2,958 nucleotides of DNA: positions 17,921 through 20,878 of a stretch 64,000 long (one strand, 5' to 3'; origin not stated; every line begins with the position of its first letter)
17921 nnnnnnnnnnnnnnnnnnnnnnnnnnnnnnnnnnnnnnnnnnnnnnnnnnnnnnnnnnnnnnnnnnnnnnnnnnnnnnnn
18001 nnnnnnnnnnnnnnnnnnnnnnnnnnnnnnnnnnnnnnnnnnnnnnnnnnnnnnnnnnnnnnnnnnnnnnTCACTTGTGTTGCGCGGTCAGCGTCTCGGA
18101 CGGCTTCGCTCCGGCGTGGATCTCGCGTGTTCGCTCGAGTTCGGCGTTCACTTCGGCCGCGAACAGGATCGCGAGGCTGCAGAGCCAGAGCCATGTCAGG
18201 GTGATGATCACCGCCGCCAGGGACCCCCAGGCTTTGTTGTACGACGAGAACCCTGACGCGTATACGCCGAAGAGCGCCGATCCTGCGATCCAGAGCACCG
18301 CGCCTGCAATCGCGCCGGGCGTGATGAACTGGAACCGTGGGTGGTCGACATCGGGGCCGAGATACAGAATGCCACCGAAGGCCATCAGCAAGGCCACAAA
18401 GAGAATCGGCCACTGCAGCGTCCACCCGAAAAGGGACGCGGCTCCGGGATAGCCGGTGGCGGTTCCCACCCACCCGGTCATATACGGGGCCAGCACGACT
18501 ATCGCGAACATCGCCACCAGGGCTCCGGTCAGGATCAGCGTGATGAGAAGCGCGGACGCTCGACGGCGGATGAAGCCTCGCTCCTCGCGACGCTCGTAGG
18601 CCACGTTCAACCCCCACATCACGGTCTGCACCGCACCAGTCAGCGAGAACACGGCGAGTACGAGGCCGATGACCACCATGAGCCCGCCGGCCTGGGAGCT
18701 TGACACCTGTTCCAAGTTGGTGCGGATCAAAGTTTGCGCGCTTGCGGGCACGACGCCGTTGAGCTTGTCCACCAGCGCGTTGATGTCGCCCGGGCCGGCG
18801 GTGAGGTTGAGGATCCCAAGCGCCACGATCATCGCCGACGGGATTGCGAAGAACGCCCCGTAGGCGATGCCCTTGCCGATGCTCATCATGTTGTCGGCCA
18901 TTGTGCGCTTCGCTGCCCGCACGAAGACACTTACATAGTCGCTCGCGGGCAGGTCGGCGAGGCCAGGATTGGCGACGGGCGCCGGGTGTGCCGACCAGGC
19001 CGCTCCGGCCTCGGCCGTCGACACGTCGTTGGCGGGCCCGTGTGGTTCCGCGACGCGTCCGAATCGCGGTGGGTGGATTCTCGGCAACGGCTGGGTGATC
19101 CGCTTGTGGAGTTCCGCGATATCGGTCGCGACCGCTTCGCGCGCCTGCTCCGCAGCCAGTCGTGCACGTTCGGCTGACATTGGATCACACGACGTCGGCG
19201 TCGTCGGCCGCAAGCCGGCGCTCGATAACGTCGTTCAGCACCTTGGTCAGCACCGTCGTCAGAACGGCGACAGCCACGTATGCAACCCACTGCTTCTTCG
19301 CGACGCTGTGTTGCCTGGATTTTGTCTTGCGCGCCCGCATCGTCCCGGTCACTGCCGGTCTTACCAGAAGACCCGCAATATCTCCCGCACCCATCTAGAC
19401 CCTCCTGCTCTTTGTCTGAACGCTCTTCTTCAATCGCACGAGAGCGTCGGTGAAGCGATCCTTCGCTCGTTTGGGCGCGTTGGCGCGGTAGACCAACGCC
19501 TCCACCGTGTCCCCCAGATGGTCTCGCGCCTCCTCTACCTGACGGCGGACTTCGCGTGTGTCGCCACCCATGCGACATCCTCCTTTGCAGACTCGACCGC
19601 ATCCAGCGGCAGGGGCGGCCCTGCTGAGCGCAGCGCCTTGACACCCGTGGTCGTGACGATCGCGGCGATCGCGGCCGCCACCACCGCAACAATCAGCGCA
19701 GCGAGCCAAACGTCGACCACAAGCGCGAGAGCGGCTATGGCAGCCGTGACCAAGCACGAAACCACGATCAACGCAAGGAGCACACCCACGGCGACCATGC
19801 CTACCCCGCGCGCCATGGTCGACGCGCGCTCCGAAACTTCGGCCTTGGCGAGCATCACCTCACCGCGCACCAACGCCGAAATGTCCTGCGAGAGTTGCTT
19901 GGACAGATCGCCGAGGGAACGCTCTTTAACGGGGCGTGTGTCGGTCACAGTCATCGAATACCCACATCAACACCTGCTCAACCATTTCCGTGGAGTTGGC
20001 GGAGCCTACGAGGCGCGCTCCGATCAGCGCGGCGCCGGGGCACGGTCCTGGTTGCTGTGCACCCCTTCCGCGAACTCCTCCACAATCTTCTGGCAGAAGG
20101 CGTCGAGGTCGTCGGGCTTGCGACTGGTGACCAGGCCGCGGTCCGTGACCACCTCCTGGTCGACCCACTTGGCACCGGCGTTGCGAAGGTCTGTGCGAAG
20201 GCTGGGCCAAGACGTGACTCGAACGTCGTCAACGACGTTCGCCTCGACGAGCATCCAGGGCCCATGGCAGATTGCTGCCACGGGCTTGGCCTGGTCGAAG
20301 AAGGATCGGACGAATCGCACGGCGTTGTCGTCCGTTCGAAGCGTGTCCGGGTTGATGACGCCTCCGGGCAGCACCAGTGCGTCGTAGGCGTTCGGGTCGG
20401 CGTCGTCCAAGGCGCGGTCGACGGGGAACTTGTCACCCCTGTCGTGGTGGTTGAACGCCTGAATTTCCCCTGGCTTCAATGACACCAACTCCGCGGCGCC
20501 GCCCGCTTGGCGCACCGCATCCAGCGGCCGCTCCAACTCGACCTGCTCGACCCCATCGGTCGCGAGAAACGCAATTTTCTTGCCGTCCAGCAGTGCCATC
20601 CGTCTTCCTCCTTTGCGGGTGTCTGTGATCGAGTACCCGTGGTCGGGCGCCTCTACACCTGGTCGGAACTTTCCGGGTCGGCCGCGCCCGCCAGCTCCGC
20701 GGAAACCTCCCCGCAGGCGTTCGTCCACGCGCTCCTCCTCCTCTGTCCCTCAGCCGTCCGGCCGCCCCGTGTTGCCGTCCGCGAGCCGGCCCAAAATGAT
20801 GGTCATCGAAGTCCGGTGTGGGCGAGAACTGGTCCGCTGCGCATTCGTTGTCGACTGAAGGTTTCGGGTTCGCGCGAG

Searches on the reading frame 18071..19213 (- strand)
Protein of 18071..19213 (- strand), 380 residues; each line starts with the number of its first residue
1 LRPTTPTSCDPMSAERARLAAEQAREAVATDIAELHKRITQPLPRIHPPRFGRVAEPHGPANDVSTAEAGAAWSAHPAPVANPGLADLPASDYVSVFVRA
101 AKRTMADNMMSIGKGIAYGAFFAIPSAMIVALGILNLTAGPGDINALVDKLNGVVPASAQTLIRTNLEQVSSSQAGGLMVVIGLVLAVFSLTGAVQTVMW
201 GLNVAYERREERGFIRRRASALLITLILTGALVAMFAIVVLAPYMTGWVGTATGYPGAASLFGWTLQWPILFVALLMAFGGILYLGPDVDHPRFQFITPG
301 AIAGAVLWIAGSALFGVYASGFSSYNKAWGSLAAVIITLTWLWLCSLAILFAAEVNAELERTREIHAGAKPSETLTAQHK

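Call 12: search_protein_families(library=pfam, proteins=[window:18071-19213:-], max_evalue=0.01)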
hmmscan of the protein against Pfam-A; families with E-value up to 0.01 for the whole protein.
window:18071-19213:- (380 aa): 1 family
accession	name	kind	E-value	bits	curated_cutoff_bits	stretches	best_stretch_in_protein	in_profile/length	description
PF03631.20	Virul_fac_BrkB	-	5.6e-51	174.1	33.7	1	106-362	2-258/259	Virulence factor BrkB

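Call 16: find_encoding_contigs(protein=window:18071-19213:-, flank=10000, max_places=10)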
Protein window:18071-19213:- (380 aa): no gene with exactly this product is on record in the collection.

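Call 34: find_homologous_proteins(query=window:18071-19213:-)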
Query window:18071-19213:- (380 aa): 485 proteins with E <= 0.001 among 8000 candidates; the best 120 are listed.
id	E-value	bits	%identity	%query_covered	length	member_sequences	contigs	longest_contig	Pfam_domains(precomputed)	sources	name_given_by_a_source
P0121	4.5e-235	798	100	97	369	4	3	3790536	PF03631.21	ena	-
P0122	4.5e-175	600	75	99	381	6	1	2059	PF03631.21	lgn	-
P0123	2.5e-171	588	73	100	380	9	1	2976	PF03631.21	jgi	jgi:membrane protein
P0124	3.2e-168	578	90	80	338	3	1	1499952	PF03631.21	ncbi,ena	-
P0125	7.7e-168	577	74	99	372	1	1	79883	PF03631.21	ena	-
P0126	1.9e-166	572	73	97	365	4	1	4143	PF03631.21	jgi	jgi:membrane protein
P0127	7.0e-165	567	72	97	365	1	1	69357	PF03631.21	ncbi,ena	-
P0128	3.6e-159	548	69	98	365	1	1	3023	PF03631.21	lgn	-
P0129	9.8e-159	547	71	95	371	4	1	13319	PF03631.21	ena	-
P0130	7.4e-156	537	69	97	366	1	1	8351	PF03631.21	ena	-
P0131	1.0e-154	533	69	96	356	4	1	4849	PF03631.21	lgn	-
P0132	4.7e-153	528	67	99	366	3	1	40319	PF03631.21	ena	-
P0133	7.2e-153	527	67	100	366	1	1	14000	PF03631.21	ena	-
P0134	5.5e-151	521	79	79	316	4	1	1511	PF03631.21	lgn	-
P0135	2.2e-150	519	79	79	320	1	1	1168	PF03631.21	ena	-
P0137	2.6e-149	516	78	79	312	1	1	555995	PF03631.21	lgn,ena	-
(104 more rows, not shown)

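Call 35: find_encoding_contigs(protein=P0124, flank=10000, max_places=4)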
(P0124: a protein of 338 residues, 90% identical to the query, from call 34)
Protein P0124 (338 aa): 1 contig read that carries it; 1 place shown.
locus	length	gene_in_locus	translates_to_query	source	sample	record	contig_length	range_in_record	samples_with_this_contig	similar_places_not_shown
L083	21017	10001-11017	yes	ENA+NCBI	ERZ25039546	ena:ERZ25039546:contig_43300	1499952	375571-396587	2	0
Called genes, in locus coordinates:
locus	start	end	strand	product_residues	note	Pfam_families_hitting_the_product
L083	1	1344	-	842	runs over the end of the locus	PF08448:PAS_4, PF13188:PAS_8 (weak), PF01590:GAF (weak), PF13185:GAF_2, PF08448:PAS_4, PF01590:GAF, PF13185:GAF_2, PF07228:SpoIIE, +3 more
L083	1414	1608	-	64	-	-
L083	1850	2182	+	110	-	-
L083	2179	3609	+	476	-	PF01928:CYTH, PF05235:CHAD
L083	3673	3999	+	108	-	PF04120:Iron_permease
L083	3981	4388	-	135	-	PF13581:HATPase_c_2, PF02518:HATPase_c (faint)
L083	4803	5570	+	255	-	PF04542:Sigma70_r2, PF01381:HTH_3 (faint), PF04539:Sigma70_r3 (weak), PF08281:Sigma70_r4_2, PF04545:Sigma70_r4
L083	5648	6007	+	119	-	PF01740:STAS, PF13466:STAS_2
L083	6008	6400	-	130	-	PF13581:HATPase_c_2, PF02518:HATPase_c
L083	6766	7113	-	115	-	-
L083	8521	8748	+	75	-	-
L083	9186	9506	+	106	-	PF07332:Phage_holin_3_6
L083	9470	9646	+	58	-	PF12277:DUF3618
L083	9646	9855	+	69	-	-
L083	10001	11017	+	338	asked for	PF03631:Virul_fac_BrkB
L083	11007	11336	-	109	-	-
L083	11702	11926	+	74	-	-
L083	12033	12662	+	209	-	-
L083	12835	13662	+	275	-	PF06724:DUF1206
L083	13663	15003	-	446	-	PF00614:PLDc (weak), PF13091:PLDc_2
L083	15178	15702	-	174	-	PF03176:MMPL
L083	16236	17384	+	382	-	-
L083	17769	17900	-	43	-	-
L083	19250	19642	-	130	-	-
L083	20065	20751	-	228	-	PF11139:SfLAP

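Call 36: find_encoding_contigs(protein=P0121, flank=10000, max_places=6)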
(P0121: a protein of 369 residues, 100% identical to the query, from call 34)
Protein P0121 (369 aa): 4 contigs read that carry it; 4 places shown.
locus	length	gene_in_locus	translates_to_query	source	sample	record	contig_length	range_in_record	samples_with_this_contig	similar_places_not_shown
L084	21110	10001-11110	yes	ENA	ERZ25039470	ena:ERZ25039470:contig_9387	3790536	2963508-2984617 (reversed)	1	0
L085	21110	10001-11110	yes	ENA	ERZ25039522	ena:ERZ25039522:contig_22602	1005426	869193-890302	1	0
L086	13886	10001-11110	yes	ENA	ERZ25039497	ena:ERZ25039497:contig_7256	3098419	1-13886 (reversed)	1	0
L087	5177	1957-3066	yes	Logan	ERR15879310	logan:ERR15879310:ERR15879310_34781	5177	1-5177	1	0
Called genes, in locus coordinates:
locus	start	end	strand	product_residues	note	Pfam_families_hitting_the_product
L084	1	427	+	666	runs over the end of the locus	PF03176:MMPL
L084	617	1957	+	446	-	PF00614:PLDc (weak), PF13091:PLDc_2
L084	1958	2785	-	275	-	PF06724:DUF1206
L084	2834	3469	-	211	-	-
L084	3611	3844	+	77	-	-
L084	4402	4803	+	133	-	PF08818:DUF1801 (weak)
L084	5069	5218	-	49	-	-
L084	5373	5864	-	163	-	-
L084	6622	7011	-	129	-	PF13581:HATPase_c_2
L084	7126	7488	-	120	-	PF01740:STAS, PF13466:STAS_2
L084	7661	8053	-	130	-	PF13581:HATPase_c_2, PF02518:HATPase_c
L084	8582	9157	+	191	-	PF01965:DJ-1_PfpI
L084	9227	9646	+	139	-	PF07332:Phage_holin_3_6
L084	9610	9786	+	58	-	PF12277:DUF3618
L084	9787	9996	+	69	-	-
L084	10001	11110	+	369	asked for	PF03631:Virul_fac_BrkB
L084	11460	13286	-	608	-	-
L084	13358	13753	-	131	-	PF09586:YfhO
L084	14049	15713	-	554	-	PF00535:Glycos_transf_2, PF13489:Methyltransf_23, PF08241:Methyltransf_11 (weak), PF08242:Methyltransf_12 (weak), PF13649:Methyltransf_25 (faint)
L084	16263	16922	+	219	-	PF13338:AbiEi_4 (weak)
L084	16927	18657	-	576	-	PF07690:MFS_1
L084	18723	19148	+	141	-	PF01047:MarR, PF12802:MarR_2 (weak)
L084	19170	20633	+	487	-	PF01425:Amidase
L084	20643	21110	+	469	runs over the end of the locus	PF01134:GIDA (faint), PF01262:AlaDh_PNT_C (faint), PF01266:DAO (faint), PF07992:Pyr_redox_2, PF12831:FAD_oxidored, PF13738:Pyr_redox_3 (weak), PF00070:Pyr_redox, PF02852:Pyr_redox_dim, +4 more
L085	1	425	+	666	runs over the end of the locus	PF03176:MMPL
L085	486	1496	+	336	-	PF00614:PLDc (weak)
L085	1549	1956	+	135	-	PF13091:PLDc_2, PF00614:PLDc (weak)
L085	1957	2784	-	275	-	PF06724:DUF1206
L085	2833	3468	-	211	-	-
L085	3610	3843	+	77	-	-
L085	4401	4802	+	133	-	PF08818:DUF1801 (weak)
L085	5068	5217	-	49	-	-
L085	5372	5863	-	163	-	-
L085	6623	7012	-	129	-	PF13581:HATPase_c_2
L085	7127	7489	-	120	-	PF01740:STAS, PF13466:STAS_2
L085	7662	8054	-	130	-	PF13581:HATPase_c_2, PF02518:HATPase_c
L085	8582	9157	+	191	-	PF01965:DJ-1_PfpI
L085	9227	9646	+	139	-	PF07332:Phage_holin_3_6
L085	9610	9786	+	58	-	PF12277:DUF3618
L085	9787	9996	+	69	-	-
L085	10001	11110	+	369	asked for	PF03631:Virul_fac_BrkB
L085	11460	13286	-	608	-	-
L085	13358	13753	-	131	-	PF09586:YfhO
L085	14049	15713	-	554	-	PF00535:Glycos_transf_2, PF13489:Methyltransf_23, PF08241:Methyltransf_11 (weak), PF08242:Methyltransf_12 (weak), PF13649:Methyltransf_25 (faint)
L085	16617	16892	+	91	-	-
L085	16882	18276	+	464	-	-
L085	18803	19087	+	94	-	PF04299:FMN_bind_2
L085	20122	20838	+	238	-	PF13229:Beta_helix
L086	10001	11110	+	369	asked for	PF03631:Virul_fac_BrkB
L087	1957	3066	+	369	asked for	PF03631:Virul_fac_BrkB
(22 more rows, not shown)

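Call 40: find_encoding_contigs(protein=P0125, flank=10000, max_places=3)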
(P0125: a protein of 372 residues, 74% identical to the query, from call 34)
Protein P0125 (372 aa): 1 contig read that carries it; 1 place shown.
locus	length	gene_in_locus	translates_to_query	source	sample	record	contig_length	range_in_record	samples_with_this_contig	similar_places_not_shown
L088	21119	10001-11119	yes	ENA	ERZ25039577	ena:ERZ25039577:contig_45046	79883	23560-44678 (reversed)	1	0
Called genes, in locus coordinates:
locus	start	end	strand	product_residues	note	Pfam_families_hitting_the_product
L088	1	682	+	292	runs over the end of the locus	-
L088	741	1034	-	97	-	PF00296:Bac_luciferase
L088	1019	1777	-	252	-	PF00296:Bac_luciferase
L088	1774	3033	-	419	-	PF04389:Peptidase_M28, PF01546:Peptidase_M20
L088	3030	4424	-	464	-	PF07969:Amidohydro_3 (weak), PF01979:Amidohydro_1, PF07969:Amidohydro_3 (weak)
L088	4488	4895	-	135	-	-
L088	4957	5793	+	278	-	PF19656:DUF6159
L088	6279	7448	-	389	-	PF08486:SpoIID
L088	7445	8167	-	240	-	-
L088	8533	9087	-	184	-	PF07883:Cupin_2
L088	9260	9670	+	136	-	PF07332:Phage_holin_3_6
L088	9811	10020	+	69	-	-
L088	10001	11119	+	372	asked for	PF03631:Virul_fac_BrkB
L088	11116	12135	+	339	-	PF00291:PALP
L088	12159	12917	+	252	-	PF13454:NAD_binding_9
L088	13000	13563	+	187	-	-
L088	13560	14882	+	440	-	PF02784:Orn_Arg_deC_N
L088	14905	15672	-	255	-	PF00902:TatC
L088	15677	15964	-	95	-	PF02416:TatA_B_E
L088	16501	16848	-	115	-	-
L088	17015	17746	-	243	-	-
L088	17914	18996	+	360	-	PF19077:Big_13 (faint), PF00801:PKD (weak)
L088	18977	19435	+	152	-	-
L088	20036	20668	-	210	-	-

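Call 41: find_encoding_contigs(protein=P0137, flank=10000, max_places=3)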
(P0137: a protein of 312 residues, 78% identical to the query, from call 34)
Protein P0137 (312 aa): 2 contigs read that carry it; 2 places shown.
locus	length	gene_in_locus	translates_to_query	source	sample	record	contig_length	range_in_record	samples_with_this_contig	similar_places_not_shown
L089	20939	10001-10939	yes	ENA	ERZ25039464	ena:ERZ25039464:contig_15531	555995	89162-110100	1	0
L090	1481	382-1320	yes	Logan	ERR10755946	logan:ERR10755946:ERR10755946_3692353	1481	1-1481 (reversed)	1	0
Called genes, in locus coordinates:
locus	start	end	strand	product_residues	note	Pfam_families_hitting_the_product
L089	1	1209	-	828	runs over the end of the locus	PF00384:Molybdopterin (weak), PF01568:Molydop_binding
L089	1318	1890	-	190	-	PF04879:Molybdop_Fe4S4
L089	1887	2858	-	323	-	PF00296:Bac_luciferase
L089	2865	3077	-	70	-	PF23855:DUF7218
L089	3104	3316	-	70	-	-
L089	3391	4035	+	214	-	PF00116:COX2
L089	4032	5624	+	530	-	PF00115:COX1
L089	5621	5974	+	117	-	-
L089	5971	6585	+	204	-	PF09678:Caa3_CtaG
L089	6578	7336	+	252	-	PF13442:Cytochrome_CBB3 (weak), PF00034:Cytochrom_C, PF13442:Cytochrome_CBB3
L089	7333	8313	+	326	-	PF00355:Rieske (weak)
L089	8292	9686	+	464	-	PF00033:Cytochrome_B, PF13631:Cytochrom_B_N_2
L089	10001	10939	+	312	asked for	PF03631:Virul_fac_BrkB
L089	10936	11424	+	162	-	PF01613:Flavin_Reduct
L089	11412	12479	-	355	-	PF21338:Top1B_N_bact, PF01028:Topoisom_I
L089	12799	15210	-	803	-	PF09286:Pro-kuma_activ, PF00082:Peptidase_S8 (weak)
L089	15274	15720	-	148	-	PF13238:AAA_18 (weak)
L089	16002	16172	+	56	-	-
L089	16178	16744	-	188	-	PF14016:DUF4232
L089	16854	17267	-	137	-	-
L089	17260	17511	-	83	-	-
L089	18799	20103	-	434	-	PF13229:Beta_helix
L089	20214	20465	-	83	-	-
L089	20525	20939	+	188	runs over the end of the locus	PF12802:MarR_2, PF01047:MarR, PF13463:HTH_27 (faint)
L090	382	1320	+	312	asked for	PF03631:Virul_fac_BrkB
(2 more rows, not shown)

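Call 50: search_protein_families(library=pfam, proteins=[L085:16617-16892:+, L085:16750-18276:+], max_evalue=1)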
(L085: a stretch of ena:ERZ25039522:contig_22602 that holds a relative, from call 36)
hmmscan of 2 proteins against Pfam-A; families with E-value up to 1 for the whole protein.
L085:16617-16892:+ (91 aa): 3 families
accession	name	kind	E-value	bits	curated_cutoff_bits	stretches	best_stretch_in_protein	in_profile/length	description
PF12728.13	HTH_17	-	0.00049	20.7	27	1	7-52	4-47/51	Helix-turn-helix domain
PF13556.12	HTH_30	-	0.02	15.1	27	1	5-26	13-34/59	PucR C-terminal helix-turn-helix domain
PF13338.12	AbiEi_4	-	0.095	13.3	25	1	7-31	16-39/49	Transcriptional regulator, AbiEi antitoxin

L085:16750-18276:+ (508 aa): 2 families
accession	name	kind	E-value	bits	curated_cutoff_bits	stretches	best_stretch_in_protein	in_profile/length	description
PF00589.27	Phage_integrase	-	0.0033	17.6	27.1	1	412-447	132-167/172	Phage integrase family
PF13384.12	HTH_23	-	0.19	12.1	24.6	0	413-435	7-28/50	Homeodomain-like domain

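Call 52: search_protein_families(library=phrogs, proteins=[L085:16617-16892:+, L085:16750-18276:+, L085:18776-19087:+, L085:19975-20838:+], max_evalue=0.1)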
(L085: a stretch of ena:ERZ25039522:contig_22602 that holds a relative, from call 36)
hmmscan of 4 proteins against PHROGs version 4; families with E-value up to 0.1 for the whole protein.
L085:16617-16892:+ (91 aa): 1 family
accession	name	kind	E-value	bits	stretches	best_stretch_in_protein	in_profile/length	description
phrog_66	-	integration and excision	0.0031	18.2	1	6-66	95-154/412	excisionase and transcriptional regulator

L085:16750-18276:+ (508 aa): 2 families
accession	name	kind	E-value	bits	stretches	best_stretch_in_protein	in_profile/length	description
phrog_1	-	integration and excision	1.5e-23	84.9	1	48-455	117-442/611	integrase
phrog_7685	-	integration and excision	0.00087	19.9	1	411-460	185-235/240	integrase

L085:18776-19087:+ (103 aa): 0 families

L085:19975-20838:+ (287 aa): 0 families

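Call 53: search_protein_families(library=ncbifam, proteins=[L085:16617-16892:+, L085:16750-18276:+], max_evalue=0.1)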
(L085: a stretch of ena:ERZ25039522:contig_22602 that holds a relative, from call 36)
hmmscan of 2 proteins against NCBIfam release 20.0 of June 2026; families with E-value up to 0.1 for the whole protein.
L085:16617-16892:+ (91 aa): 0 families

L085:16750-18276:+ (508 aa): 5 families
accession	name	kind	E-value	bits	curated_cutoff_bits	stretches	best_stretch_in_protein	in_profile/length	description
TIGR02249.1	integrase_gron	subfamily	1.9e-06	27.4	265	1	410-461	262-313/315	integron integrase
TIGR02225.1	recomb_XerD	equivalog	0.033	13.5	329.6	1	411-449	237-275/290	site-specific tyrosine recombinase XerD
NF040815.2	recomb_XerA_Arch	equivalog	0.045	13.3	220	1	411-449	217-255/263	site-specific tyrosine recombinase/integron integrase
TIGR02224.1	recomb_XerC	equivalog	0.057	12.8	335.15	0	411-449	240-278/295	tyrosine recombinase XerC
NF001399.0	PRK00283.1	subfamily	0.076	12.2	279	0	411-452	246-287/300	tyrosine recombinase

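Call 58: find_related_loci(query=L085:16882-18276:+, collection=viral_contigs, flank=10000)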
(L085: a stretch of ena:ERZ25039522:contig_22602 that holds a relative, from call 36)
Query L085:16882-18276:+ (464 aa) in viral_contigs; peptide patterns used: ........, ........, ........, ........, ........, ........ (x = any residue, [..] = any of these).
5 stretches matched a pattern, but none encodes a relative of the query by tblastn (E <= 1e-3).

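Call 59: find_related_loci(query=L085:16882-18276:+, collection=metagenome_contigs, flank=10000)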
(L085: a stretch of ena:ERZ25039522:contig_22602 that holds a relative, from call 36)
Query L085:16882-18276:+ (464 aa) in metagenome_contigs; peptide patterns used: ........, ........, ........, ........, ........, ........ (x = any residue, [..] = any of these).
102 stretches matched a pattern; 2 encode a relative of the query (tblastn E <= 1e-3); 2 distinct loci.
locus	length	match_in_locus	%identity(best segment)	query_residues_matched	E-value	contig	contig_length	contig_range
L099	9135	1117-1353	37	298-405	9e-11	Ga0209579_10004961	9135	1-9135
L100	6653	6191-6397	36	368-435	1e-5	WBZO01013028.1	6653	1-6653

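Call 74: find_homologous_proteins(query=L085:16882-18276:+, max_evalue=0.00001)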
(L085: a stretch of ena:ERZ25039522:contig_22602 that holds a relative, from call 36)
Query L085:16882-18276:+ (464 aa): 3 proteins with E <= 0.00001 among 8000 candidates.
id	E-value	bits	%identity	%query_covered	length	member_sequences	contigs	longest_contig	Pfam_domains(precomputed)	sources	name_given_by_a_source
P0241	0.0e+0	1048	100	100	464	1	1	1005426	-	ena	-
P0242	2.6e-11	62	27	87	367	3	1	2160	PF14659.13,PF00589.28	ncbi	-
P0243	1.9e-8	52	34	44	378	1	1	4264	PF00589.28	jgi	jgi:integrase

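Call 85: search_dna_similar(query=L085:16882-18276:+, collection=phages, mode=protein, max_rows=10, max_evalue=0.001)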
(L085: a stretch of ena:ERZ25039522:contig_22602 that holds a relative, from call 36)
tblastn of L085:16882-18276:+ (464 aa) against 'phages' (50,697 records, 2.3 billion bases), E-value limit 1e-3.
Records with a match: 1; places in all: 1; records where one place covers at least 80% of the query: 1.
Best place of each record, by identity: <60% 1.
By first word of the organism name: Streptococcus 1.
By host as written in the record: Streptococcus parasanguinis 392_SPAR 1.
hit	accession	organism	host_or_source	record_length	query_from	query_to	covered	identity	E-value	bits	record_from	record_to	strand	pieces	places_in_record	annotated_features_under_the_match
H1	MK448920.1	Streptococcus phage Javan372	Streptococcus parasanguinis 392_SPAR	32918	37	417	82%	21.4%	4e-5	52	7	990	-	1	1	integrase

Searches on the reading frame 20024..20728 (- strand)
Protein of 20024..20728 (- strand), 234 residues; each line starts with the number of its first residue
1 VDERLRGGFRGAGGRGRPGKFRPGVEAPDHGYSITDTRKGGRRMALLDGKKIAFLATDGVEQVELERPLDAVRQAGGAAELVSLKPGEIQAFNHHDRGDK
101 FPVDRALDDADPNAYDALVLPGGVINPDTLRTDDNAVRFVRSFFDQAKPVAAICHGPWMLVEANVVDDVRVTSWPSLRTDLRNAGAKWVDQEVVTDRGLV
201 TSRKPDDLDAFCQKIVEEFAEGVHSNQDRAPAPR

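Call 12: search_protein_families(library=pfam, proteins=[window:20024-20728:-], max_evalue=0.01)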
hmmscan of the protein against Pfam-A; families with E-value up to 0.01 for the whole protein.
window:20024-20728:- (234 aa): 3 families
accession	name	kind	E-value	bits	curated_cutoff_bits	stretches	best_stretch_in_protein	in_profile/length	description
PF01965.30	DJ-1_PfpI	-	6.1e-53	179.4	26.6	1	50-218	1-165/165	DJ-1/PfpI family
PF00117.34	GATase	-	0.0061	16.7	22.8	1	110-163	36-88/190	Glutamine amidotransferase class-I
PF18011.7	Catalase_C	-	0.0069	16.4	24.6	0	101-161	43-111/150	C-terminal domain found in long catalases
